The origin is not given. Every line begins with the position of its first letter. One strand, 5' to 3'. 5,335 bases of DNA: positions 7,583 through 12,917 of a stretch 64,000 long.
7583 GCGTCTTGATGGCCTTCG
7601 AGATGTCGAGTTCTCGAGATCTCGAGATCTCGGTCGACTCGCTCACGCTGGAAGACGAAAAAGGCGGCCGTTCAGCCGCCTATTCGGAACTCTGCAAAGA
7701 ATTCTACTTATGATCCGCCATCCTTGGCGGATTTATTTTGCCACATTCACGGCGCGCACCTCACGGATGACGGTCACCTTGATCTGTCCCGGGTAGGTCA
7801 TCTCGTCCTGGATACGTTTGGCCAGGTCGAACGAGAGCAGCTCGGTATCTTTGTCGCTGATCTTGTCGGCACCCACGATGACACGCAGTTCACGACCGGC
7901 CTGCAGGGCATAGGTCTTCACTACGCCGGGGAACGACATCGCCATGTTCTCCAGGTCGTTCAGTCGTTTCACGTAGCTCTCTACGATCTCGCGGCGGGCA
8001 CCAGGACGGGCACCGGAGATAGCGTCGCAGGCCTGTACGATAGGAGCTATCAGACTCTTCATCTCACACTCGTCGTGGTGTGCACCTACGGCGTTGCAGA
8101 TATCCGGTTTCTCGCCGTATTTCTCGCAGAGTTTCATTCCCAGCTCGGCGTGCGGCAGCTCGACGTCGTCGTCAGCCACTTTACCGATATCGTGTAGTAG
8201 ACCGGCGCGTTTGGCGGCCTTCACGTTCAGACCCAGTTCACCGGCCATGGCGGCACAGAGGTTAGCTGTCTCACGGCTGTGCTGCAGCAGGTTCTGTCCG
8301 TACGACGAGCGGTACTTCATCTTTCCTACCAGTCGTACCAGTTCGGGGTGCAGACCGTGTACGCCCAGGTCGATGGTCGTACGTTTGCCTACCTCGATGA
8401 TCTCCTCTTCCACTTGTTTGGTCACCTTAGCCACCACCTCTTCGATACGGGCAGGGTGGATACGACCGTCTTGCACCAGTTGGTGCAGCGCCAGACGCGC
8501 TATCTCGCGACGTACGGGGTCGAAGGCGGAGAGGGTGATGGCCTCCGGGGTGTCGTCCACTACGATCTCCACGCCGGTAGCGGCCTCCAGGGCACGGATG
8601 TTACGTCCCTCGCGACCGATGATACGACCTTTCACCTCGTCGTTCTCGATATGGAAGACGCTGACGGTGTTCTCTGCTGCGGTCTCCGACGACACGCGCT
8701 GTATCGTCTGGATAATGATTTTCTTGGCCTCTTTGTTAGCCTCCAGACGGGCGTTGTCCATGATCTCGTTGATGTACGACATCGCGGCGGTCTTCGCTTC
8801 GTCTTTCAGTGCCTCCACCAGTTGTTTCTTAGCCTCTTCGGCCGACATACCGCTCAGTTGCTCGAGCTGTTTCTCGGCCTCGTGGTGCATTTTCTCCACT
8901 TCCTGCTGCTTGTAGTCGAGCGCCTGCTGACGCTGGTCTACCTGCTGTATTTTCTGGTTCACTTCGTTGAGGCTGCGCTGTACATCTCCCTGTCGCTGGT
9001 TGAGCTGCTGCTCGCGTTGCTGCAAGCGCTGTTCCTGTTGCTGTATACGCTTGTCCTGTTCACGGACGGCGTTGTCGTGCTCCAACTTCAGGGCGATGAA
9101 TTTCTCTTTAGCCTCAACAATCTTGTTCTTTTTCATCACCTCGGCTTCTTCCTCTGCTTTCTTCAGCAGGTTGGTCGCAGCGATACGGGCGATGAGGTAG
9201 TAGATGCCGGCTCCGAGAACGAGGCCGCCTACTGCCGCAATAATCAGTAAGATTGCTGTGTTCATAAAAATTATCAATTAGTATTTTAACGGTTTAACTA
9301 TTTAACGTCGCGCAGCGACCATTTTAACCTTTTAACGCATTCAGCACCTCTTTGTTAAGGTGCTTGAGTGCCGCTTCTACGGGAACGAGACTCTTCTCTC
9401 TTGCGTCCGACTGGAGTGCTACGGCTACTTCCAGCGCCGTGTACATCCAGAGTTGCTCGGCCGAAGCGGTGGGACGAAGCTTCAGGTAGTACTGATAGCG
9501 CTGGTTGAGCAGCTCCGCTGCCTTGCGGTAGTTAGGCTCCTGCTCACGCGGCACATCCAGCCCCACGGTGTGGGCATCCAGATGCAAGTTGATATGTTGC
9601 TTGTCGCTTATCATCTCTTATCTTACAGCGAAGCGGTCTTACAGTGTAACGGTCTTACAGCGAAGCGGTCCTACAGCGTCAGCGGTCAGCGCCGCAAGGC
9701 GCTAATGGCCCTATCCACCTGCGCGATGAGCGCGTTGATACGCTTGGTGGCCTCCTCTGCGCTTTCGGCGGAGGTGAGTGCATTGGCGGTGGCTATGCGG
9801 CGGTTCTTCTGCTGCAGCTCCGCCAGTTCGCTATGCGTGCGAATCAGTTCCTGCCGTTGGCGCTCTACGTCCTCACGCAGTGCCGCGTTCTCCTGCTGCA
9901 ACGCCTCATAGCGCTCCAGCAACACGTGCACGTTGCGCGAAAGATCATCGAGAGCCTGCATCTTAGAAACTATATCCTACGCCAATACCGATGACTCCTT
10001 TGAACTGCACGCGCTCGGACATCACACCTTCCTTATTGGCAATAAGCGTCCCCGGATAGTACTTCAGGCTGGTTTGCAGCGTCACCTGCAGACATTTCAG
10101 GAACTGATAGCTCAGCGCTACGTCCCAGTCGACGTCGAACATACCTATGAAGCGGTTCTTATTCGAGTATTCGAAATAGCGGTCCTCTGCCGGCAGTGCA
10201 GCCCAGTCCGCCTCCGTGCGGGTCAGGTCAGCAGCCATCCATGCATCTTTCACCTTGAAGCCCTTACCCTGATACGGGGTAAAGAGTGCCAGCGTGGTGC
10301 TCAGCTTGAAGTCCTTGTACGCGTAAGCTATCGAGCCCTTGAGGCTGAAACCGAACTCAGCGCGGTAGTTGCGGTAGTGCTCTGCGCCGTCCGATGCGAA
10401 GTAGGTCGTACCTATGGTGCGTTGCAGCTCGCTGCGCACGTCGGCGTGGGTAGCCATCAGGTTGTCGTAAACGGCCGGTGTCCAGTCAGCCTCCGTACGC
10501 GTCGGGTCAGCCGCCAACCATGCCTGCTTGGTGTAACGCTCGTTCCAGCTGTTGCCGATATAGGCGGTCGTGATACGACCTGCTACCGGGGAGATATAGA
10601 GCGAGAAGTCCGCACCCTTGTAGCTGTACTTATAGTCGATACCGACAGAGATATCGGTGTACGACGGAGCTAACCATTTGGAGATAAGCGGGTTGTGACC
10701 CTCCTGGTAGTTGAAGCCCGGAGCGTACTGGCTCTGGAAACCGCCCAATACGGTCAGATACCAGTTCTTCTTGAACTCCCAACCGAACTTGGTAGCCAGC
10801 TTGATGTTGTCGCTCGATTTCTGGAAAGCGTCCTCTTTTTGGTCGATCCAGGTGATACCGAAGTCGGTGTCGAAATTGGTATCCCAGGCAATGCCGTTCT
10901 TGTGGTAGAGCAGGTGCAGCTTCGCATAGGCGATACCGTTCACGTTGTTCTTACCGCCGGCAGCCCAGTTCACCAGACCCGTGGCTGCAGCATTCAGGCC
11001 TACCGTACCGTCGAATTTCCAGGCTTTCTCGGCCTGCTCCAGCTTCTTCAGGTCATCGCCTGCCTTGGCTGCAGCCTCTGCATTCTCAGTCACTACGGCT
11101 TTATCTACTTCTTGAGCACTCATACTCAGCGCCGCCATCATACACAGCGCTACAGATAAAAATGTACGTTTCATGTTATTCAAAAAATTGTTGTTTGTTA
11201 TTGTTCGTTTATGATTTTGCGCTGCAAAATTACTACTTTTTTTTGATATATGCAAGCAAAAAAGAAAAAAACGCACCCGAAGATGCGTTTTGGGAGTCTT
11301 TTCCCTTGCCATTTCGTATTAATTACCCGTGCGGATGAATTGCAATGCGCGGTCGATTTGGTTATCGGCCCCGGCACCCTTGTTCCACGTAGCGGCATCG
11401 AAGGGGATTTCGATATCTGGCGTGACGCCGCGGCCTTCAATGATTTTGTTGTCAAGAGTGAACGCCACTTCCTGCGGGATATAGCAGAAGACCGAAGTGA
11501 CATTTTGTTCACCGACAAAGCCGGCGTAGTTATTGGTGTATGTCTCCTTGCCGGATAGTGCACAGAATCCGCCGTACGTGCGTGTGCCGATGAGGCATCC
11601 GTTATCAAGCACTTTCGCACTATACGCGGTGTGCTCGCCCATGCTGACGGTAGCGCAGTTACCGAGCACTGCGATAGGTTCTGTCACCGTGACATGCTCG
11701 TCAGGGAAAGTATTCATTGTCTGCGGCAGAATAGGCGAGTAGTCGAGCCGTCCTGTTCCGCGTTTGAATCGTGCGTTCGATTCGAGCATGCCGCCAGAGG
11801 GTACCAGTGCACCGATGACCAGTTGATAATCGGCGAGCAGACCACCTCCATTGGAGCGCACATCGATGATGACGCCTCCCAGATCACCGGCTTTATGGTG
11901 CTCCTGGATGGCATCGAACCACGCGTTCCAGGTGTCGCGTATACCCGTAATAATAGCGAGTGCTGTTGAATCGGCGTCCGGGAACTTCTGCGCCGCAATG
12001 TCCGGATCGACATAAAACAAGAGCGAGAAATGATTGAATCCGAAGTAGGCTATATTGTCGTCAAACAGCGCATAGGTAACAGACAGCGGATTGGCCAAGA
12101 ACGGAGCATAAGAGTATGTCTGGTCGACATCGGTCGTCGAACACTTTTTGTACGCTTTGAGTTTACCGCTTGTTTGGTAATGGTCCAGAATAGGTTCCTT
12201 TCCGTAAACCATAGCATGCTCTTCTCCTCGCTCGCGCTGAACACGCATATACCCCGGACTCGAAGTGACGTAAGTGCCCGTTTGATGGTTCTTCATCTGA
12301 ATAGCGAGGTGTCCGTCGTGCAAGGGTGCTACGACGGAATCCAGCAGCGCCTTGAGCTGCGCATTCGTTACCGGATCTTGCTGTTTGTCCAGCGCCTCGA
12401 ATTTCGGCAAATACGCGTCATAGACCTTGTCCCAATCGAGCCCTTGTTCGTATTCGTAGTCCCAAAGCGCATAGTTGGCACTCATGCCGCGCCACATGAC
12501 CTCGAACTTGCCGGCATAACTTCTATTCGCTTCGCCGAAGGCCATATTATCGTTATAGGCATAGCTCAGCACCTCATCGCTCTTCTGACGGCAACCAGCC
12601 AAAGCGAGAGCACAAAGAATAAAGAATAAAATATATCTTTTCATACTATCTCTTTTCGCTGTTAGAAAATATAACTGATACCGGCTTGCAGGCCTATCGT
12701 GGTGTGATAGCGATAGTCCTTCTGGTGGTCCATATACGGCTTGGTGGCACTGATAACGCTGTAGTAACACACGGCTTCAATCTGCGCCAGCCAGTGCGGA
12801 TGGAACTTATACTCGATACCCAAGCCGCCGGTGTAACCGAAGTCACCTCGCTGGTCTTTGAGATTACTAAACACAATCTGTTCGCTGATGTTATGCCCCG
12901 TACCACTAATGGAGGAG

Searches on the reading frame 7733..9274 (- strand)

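Call 77: search_protein_families(library=pfam, proteins=[window:7733-9274:-], max_evalue=0.00001)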
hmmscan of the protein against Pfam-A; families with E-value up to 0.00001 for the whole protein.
window:7733-9274:- (513 aa): 3 families
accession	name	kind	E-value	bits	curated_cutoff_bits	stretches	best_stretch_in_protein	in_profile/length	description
PF12072.13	RNase_Y_N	-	2.7e-34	118.8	32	1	9-197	9-200/201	RNase Y N-terminal region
PF01966.28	HD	-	9.9e-18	65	22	1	330-420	2-114/116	HD domain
PF00013.35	KH_1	-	6.7e-08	32.6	21.5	1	208-262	5-63/66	KH domain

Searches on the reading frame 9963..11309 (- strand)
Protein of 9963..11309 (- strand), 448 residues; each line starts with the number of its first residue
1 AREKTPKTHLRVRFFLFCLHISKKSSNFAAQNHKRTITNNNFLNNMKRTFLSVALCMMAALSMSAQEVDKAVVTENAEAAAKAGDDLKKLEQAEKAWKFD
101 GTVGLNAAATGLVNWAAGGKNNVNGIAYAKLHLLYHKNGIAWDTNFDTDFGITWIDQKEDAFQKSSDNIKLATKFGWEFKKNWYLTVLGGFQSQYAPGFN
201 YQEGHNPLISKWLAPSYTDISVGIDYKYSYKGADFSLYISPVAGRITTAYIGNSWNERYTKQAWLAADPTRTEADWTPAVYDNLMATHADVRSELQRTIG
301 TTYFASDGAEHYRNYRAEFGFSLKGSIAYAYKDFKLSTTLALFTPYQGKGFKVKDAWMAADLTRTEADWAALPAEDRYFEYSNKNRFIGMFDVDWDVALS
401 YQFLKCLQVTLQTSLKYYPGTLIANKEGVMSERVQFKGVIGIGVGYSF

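Call 77: search_protein_families(library=pfam, proteins=[window:9963-11309:-], max_evalue=0.00001)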
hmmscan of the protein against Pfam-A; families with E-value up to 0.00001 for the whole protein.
window:9963-11309:- (448 aa): 1 family
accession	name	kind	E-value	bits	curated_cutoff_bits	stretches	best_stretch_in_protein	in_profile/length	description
PF11276.14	DUF3078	-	2.2e-20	73.3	25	1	111-199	5-92/92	Protein of unknown function (DUF3078)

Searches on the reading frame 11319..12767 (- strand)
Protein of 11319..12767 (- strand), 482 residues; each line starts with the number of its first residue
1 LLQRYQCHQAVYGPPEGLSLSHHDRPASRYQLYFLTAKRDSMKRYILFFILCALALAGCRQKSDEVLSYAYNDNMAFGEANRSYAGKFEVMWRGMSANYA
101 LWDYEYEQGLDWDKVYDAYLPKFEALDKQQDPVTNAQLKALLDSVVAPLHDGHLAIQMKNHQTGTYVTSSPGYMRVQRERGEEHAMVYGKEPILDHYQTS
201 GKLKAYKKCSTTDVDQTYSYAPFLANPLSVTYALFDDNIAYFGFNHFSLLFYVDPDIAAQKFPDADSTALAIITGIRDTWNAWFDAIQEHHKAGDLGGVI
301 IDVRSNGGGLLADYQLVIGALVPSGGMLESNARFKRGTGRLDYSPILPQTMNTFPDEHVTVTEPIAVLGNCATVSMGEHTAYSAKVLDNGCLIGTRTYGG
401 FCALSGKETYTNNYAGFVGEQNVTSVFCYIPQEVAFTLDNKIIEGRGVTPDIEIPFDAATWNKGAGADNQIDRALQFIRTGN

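Call 77: search_protein_families(library=pfam, proteins=[window:11319-12767:-], max_evalue=0.00001)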
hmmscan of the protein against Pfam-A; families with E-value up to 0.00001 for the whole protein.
window:11319-12767:- (482 aa): 1 family
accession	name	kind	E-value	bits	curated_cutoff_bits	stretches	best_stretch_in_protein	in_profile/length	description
PF03572.23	Peptidase_S41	-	7.8e-16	58.5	24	1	280-454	14-165/165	Peptidase family S41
